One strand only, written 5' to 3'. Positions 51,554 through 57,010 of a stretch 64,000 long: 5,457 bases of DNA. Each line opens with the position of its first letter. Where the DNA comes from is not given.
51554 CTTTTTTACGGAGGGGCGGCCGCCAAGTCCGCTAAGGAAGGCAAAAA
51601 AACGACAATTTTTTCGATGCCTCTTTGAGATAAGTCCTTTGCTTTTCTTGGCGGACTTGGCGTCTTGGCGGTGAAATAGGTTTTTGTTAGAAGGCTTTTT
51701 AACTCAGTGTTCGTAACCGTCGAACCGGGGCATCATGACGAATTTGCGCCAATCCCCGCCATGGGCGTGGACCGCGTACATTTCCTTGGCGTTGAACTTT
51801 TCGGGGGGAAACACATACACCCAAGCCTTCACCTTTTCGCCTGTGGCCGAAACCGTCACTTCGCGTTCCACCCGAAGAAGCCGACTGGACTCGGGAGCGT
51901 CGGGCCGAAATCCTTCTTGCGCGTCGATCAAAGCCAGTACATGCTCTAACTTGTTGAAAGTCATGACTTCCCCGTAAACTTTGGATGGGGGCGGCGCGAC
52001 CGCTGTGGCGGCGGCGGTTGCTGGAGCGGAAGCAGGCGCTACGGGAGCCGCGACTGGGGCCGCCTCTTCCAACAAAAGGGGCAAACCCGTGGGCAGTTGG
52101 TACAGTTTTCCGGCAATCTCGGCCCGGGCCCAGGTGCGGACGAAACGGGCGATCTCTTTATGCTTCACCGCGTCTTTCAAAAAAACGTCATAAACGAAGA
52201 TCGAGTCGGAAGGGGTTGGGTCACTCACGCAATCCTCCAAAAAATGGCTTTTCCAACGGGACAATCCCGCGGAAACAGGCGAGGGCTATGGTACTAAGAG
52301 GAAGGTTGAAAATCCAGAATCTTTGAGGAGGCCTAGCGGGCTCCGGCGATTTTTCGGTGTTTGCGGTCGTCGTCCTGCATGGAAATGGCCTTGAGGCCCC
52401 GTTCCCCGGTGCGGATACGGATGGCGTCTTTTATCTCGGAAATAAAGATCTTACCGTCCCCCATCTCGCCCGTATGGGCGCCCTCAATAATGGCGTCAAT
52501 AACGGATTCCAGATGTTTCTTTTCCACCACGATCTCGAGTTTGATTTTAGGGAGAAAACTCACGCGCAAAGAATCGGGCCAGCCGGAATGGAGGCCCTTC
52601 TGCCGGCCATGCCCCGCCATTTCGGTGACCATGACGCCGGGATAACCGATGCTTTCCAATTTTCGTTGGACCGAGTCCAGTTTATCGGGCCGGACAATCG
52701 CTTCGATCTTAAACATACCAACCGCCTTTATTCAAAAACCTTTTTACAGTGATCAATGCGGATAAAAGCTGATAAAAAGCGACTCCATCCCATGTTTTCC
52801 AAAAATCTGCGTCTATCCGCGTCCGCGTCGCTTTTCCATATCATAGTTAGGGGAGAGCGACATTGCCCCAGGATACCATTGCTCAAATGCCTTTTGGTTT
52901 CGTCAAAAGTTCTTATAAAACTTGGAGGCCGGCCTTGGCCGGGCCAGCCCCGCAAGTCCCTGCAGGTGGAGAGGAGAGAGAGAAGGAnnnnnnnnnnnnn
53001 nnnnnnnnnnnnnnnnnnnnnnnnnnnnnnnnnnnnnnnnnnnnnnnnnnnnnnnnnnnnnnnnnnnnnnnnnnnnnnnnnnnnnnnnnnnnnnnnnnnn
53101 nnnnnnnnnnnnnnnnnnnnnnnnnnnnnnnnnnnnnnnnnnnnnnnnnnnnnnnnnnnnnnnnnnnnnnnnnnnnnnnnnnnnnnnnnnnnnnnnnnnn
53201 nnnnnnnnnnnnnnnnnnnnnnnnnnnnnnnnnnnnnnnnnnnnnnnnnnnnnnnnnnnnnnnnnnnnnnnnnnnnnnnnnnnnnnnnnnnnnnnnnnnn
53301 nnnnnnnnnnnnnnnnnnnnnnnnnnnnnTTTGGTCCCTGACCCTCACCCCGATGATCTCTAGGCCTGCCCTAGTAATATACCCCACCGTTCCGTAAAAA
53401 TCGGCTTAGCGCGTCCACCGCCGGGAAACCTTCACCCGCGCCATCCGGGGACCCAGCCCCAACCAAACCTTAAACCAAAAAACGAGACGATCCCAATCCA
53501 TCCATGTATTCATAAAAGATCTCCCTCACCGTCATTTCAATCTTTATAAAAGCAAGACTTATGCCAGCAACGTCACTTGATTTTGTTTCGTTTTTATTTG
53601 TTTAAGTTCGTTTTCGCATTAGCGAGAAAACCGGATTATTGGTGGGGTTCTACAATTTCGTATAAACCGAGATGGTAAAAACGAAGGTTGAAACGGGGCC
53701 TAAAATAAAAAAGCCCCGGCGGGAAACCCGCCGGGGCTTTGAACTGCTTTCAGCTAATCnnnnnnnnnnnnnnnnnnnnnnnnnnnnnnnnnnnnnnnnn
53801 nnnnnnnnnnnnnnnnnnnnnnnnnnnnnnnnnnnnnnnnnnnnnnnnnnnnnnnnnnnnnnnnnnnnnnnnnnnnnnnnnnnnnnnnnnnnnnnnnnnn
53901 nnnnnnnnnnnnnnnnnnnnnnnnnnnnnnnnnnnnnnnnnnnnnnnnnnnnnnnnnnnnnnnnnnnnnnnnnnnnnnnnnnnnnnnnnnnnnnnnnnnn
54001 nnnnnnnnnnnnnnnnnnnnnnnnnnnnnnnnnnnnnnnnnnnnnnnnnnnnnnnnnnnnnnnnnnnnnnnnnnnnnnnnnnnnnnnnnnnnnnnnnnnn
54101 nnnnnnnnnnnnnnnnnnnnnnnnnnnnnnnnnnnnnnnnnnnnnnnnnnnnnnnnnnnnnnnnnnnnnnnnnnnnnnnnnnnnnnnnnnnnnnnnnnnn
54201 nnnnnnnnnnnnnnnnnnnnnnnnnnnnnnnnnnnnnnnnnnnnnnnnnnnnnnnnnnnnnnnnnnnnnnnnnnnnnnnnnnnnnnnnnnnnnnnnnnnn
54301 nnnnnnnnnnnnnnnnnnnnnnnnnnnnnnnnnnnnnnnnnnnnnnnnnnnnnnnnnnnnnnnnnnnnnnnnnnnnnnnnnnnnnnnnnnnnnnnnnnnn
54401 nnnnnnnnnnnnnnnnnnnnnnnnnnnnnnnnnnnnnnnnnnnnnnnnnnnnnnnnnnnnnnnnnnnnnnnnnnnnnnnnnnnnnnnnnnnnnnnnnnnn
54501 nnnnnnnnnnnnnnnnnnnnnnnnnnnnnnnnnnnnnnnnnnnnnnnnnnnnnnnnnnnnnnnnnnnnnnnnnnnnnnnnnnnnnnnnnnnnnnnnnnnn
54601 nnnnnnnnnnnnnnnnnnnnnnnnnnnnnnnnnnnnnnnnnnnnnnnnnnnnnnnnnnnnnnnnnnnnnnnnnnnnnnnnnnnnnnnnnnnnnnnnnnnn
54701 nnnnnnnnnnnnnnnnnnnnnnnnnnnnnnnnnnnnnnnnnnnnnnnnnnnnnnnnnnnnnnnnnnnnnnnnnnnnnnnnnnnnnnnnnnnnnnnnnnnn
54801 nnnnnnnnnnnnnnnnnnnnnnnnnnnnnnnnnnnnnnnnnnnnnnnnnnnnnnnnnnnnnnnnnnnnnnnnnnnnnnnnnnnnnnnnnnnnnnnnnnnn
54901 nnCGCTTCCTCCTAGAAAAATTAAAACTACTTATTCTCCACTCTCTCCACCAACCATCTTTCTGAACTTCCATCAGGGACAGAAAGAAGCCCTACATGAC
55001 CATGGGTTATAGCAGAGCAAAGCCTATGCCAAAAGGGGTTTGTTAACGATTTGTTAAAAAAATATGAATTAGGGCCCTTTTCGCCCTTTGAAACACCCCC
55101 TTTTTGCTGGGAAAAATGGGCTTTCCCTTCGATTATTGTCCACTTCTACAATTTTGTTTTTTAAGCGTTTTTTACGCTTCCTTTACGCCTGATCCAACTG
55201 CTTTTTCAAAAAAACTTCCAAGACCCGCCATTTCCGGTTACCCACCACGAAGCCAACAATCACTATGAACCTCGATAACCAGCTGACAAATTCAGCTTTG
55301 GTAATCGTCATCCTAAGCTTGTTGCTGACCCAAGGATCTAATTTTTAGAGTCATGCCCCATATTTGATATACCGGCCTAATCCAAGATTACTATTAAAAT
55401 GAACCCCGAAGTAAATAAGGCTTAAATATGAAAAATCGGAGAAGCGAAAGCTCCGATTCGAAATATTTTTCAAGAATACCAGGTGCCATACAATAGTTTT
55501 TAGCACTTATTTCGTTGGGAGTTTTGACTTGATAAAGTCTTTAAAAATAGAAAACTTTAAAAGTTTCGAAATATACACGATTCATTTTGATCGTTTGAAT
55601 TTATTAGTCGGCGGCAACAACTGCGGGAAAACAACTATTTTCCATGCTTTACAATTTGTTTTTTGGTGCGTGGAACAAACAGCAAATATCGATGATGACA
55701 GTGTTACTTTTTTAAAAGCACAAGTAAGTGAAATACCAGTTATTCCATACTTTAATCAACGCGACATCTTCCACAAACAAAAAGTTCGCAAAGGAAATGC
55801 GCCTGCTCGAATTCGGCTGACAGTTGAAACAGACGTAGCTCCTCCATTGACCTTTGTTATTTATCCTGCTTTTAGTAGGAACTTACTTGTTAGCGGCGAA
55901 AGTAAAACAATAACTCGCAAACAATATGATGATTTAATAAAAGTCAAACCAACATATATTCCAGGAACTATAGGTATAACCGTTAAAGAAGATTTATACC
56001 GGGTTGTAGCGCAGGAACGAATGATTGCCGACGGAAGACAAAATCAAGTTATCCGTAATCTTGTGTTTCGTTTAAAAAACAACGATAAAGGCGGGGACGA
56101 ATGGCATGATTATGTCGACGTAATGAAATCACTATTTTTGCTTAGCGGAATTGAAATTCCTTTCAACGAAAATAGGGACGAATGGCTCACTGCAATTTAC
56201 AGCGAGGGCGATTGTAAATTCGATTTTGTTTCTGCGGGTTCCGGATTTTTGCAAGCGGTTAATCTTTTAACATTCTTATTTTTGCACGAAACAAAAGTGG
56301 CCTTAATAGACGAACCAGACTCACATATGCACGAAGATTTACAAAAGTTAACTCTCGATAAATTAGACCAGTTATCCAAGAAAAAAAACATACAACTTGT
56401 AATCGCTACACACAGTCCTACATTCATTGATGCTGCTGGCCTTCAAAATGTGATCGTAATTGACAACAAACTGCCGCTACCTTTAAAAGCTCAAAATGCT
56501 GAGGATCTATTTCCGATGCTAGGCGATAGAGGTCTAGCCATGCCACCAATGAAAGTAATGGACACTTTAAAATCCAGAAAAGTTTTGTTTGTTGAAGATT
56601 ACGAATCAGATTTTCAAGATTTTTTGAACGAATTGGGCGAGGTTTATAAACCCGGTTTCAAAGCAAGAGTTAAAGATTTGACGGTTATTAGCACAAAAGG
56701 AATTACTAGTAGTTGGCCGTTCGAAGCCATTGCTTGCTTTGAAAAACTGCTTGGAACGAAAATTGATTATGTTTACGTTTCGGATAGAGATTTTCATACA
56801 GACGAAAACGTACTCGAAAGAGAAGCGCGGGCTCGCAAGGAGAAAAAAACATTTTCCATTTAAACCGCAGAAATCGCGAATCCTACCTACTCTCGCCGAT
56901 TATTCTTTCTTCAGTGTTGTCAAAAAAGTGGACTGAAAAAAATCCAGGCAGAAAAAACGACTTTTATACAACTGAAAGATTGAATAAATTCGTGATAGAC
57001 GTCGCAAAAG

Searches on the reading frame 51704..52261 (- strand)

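Call 42: search_protein_families(library=pfam, proteins=[window:51704-52261:-], max_evalue=0.001)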
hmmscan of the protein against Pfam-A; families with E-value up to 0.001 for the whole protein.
window:51704-52261:- (185 aa): 1 family
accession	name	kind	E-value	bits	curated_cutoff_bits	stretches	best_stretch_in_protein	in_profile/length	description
PF06094.17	GGACT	-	1.5e-10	42.1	22.8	1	86-172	46-119/120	Gamma-glutamyl cyclotransferase, AIG2-like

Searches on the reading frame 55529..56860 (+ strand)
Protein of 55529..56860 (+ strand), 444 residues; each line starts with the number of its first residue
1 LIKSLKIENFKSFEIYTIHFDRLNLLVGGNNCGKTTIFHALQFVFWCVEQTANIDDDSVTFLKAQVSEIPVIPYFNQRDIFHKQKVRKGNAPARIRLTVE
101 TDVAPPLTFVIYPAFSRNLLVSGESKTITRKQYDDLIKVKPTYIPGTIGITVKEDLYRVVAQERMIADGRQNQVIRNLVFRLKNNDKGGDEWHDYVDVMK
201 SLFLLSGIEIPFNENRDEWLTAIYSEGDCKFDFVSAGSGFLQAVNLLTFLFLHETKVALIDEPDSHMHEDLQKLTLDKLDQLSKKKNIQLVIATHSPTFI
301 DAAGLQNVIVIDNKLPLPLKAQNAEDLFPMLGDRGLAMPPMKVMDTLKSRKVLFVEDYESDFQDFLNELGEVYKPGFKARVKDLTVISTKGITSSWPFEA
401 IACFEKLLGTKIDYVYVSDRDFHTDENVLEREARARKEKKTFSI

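Call 42: search_protein_families(library=pfam, proteins=[window:55529-56860:+], max_evalue=0.001)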
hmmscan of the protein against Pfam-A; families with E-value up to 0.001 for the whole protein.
window:55529-56860:+ (444 aa): 6 families
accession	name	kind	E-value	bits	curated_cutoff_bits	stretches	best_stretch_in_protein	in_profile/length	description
PF13175.12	AAA_15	-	5.3e-23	82.7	32.1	2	1-46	1-48/374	AAA ATPase domain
PF13304.12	AAA_21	-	1.3e-15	58.7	27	2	226-301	228-304/304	AAA domain, putative AbiEii toxin, Type IV TA system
PF13476.12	AAA_23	-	9e-10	40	27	1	4-68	1-56/201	AAA domain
PF02463.25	SMC_N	-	9.9e-10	38.7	40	1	1-45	1-48/220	RecF/RecN/SMC N terminal domain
PF13555.12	AAA_29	-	0.0002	21.4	27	1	3-49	2-50/61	P-loop containing region of AAA domain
PF13514.12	AAA_27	-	0.00062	19.9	22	0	2-52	3-57/206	AAA domain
